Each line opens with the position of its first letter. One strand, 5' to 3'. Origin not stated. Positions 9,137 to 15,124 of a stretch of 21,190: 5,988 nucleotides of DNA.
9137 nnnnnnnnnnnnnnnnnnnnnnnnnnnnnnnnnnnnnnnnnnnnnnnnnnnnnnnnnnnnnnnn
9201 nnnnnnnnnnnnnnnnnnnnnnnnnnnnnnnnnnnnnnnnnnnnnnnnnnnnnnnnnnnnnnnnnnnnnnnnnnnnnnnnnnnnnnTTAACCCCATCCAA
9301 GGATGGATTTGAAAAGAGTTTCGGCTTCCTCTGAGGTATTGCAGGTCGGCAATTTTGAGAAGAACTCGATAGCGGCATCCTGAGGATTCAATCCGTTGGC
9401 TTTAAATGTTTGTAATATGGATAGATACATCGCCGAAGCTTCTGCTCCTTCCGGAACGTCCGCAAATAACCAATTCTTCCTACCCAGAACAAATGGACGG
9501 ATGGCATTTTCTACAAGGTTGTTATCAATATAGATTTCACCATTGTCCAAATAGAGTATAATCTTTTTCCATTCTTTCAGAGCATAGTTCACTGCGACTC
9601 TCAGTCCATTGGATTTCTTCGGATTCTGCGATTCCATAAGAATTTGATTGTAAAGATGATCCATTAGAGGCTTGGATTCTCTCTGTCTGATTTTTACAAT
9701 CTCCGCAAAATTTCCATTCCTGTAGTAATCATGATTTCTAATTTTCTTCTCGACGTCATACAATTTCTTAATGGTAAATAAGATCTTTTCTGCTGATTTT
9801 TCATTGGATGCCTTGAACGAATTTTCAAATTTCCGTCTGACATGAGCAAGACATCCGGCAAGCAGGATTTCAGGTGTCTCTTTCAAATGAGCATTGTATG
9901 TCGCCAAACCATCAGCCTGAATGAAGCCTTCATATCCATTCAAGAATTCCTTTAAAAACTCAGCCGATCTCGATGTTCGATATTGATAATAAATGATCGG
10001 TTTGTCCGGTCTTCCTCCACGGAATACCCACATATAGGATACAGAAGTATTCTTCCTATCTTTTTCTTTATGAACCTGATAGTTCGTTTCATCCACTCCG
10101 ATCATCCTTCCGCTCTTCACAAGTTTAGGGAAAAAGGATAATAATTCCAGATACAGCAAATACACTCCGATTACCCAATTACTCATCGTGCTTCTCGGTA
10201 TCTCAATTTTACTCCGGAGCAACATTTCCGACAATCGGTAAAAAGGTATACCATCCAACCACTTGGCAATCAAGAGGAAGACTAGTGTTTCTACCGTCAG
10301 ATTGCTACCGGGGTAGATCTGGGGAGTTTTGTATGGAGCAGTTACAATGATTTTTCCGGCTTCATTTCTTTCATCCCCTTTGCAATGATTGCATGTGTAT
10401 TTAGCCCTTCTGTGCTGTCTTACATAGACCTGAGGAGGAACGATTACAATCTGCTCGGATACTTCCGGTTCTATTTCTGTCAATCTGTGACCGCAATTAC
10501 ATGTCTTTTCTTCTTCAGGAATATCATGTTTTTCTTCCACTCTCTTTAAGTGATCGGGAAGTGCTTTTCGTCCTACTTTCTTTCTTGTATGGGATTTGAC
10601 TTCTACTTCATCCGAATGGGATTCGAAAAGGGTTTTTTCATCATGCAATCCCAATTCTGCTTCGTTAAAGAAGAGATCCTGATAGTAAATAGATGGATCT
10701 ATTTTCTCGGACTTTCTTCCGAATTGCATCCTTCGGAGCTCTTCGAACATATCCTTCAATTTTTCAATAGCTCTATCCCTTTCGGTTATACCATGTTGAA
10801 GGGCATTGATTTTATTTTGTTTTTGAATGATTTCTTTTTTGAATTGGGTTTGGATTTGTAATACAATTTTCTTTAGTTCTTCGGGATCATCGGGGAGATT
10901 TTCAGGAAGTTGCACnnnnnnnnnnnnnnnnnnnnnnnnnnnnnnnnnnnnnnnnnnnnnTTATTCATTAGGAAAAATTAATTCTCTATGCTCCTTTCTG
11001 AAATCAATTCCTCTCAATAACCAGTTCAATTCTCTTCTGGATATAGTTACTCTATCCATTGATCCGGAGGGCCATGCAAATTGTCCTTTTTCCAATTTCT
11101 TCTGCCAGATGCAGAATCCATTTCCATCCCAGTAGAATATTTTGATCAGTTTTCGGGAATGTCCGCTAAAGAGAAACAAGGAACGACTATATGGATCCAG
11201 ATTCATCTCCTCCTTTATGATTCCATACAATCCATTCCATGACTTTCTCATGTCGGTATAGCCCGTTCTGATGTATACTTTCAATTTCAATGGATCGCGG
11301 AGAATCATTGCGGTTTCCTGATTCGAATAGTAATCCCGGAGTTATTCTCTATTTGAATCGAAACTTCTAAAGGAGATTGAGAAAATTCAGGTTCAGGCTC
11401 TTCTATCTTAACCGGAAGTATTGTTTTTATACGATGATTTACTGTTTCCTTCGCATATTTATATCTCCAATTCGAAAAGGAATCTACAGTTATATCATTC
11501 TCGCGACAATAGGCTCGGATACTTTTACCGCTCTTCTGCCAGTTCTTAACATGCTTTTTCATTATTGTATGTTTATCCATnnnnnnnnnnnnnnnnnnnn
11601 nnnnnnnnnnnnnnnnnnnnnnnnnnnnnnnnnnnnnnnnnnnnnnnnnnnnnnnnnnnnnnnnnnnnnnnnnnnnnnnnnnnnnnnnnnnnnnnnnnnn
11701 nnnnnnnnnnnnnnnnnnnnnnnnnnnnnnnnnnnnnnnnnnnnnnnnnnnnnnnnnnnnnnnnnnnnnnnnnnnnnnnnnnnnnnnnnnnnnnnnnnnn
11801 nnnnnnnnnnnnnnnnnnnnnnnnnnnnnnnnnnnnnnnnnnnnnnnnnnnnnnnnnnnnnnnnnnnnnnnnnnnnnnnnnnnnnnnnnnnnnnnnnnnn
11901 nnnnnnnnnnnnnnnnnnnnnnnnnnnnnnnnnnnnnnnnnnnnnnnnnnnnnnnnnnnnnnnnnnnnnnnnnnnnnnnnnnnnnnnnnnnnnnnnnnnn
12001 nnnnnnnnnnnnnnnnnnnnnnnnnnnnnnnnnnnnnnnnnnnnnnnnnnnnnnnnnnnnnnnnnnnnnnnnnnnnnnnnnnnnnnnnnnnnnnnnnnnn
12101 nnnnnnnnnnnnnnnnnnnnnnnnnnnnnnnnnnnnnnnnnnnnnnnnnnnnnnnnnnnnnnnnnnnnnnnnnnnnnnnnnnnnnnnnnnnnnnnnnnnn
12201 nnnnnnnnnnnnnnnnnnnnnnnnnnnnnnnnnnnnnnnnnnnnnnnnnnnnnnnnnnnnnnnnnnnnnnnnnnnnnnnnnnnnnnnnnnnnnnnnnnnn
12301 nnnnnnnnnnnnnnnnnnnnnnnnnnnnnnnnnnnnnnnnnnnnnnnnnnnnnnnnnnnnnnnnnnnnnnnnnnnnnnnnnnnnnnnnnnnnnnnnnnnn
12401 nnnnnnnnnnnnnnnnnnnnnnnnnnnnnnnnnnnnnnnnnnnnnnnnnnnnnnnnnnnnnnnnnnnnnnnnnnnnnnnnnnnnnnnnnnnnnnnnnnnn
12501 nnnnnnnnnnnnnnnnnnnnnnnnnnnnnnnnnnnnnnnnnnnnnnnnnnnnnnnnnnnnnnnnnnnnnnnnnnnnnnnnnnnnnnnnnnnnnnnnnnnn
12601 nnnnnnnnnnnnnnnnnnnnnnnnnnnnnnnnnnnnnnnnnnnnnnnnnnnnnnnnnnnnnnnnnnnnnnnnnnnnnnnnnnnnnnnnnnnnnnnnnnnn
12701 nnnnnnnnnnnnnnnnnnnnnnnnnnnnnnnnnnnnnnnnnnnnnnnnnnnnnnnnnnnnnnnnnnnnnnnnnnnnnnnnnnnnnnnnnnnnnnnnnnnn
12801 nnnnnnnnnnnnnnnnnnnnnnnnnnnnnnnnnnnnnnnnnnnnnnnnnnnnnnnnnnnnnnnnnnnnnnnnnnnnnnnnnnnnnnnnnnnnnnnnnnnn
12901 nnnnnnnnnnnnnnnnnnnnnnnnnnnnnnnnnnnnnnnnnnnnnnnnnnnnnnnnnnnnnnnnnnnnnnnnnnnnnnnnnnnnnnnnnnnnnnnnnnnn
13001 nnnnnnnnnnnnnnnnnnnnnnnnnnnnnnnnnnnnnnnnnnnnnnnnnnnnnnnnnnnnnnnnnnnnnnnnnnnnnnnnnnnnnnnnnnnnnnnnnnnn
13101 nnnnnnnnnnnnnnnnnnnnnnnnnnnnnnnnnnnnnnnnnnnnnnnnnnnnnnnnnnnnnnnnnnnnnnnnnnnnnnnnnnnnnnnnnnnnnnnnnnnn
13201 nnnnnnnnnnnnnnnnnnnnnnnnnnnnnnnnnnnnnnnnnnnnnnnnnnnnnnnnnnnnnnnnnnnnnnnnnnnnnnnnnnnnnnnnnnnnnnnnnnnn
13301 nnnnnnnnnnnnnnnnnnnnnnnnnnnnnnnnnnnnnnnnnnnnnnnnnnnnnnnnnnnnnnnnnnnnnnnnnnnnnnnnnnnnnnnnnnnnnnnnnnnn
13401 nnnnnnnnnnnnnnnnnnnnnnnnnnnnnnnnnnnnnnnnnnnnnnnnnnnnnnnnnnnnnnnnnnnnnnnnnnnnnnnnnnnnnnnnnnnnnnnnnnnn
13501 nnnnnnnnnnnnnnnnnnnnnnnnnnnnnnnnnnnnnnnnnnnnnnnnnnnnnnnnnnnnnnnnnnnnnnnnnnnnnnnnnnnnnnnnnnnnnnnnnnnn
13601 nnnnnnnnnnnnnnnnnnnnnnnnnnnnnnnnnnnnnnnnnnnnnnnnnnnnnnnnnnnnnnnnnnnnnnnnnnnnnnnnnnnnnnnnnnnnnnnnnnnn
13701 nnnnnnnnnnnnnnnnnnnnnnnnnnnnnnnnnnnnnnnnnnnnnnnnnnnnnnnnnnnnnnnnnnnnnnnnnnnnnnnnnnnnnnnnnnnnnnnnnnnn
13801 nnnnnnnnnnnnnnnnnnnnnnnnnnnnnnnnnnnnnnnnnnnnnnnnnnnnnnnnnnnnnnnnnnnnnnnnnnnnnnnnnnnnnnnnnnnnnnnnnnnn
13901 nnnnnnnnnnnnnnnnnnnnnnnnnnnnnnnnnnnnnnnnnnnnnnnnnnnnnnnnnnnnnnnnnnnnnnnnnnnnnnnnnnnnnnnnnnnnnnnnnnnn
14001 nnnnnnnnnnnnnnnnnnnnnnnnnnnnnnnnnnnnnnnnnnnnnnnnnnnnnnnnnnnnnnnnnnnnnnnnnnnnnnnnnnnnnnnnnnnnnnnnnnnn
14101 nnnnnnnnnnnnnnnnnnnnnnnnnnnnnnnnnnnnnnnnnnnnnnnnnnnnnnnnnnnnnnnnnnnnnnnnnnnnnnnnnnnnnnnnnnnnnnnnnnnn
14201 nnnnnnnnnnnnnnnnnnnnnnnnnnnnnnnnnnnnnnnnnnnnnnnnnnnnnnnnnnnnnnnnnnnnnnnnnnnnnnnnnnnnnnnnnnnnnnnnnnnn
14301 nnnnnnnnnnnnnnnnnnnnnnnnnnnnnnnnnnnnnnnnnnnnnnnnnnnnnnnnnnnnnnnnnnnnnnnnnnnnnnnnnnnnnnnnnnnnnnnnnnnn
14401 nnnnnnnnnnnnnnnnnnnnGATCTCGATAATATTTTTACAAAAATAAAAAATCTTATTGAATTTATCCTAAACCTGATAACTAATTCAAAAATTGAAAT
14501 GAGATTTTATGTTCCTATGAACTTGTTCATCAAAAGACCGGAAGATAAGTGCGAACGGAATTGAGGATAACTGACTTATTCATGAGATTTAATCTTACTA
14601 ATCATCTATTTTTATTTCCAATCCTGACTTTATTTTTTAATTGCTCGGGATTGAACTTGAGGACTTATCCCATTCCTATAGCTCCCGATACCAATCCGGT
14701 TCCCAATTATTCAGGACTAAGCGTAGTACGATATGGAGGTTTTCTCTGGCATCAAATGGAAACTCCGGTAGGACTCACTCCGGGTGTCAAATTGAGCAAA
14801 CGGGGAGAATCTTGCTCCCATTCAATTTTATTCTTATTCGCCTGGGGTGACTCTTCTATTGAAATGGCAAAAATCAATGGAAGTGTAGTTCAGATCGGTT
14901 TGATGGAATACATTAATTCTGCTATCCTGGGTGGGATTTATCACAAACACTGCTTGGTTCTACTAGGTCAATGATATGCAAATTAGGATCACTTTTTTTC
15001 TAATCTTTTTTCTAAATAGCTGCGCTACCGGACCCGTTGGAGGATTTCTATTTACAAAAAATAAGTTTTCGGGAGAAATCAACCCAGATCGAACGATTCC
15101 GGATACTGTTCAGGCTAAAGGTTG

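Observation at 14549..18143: Cluster of lineage-specific surface-protein paralogs downstream of the array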

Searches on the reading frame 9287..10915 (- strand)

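Call 65: search_protein_families(library=pfam, proteins=[window:9287-10915:-], max_evalue=0.01)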
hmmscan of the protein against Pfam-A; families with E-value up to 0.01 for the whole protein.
window:9287-10915:- (542 aa): 3 families
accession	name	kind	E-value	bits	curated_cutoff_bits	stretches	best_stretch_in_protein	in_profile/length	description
PF03050.20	DDE_Tnp_IS66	-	8.4e-78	262.1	23.1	1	205-493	3-284/284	Transposase IS66 family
PF13007.12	LZ_Tnp_IS66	-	8.5e-13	49.3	22.9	1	53-127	2-70/71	Transposase C of IS166 homeodomain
PF13005.12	zf-IS66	-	3.2e-11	43.9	27.3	1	136-178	1-45/46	zinc-finger binding domain of transposase IS66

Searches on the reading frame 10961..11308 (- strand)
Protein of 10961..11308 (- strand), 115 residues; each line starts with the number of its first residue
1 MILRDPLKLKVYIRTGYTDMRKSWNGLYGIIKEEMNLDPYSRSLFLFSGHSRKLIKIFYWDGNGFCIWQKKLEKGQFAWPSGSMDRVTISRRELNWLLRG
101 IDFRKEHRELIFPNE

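Call 65: search_protein_families(library=pfam, proteins=[window:10961-11308:-], max_evalue=0.01)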
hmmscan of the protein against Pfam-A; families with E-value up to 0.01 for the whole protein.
window:10961-11308:- (115 aa): 1 family
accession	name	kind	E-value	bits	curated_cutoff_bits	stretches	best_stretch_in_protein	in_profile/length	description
PF05717.18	TnpB_IS66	-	6.7e-35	119.5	26.6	1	10-107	2-100/101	IS66 Orf2 like protein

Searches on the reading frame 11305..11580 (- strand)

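Call 65: search_protein_families(library=pfam, proteins=[window:11305-11580:-], max_evalue=0.01)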
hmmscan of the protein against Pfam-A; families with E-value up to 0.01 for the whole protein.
window:11305-11580:- (91 aa): 1 family
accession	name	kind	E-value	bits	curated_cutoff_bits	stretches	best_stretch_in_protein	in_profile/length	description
PF01527.26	HTH_Tnp_1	-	0.0021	18.7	24.1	1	11-49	16-55/75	Transposase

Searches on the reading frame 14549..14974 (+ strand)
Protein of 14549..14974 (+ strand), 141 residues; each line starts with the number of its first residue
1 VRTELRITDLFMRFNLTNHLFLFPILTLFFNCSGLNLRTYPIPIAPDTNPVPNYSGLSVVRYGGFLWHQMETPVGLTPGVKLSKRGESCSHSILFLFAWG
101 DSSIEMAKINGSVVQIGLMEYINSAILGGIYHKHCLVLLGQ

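Call 5: search_protein_families(library=pfam, proteins=[window:14549-14974:+], max_evalue=1)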
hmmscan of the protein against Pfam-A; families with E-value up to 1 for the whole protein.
window:14549-14974:+ (141 aa): 1 family
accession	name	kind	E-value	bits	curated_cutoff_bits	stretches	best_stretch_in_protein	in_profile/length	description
PF13146.11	TRL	-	2.9e-17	63.1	25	1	64-141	1-77/77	TRL-like protein family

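Call 6: search_protein_families(library=ncbifam, proteins=[window:14549-14974:+], max_evalue=1)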
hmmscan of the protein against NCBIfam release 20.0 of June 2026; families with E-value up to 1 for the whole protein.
window:14549-14974:+ (141 aa): 1 family
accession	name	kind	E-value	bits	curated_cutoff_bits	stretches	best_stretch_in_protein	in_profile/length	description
NF047877.1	Lsa14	equivalog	2.1e-27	95.6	120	1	32-140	1-110/110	adhesin Lsa14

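Call 16: find_homologous_proteins(query=window:14582-14971:+)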
Query window:14582-14971:+ (130 aa): 1 proteins with E <= 0.001 among 10 candidates.
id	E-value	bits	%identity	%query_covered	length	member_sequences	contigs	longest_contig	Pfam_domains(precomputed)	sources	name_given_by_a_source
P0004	1.6e-83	295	100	100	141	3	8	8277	PF13146.12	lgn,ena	-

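Call 94: search_protein_families(library=padloc, proteins=[window:14582-14974:+], max_evalue=0.001)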
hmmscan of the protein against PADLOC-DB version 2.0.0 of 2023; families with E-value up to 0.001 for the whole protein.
window:14582-14974:+ (130 aa): 0 families
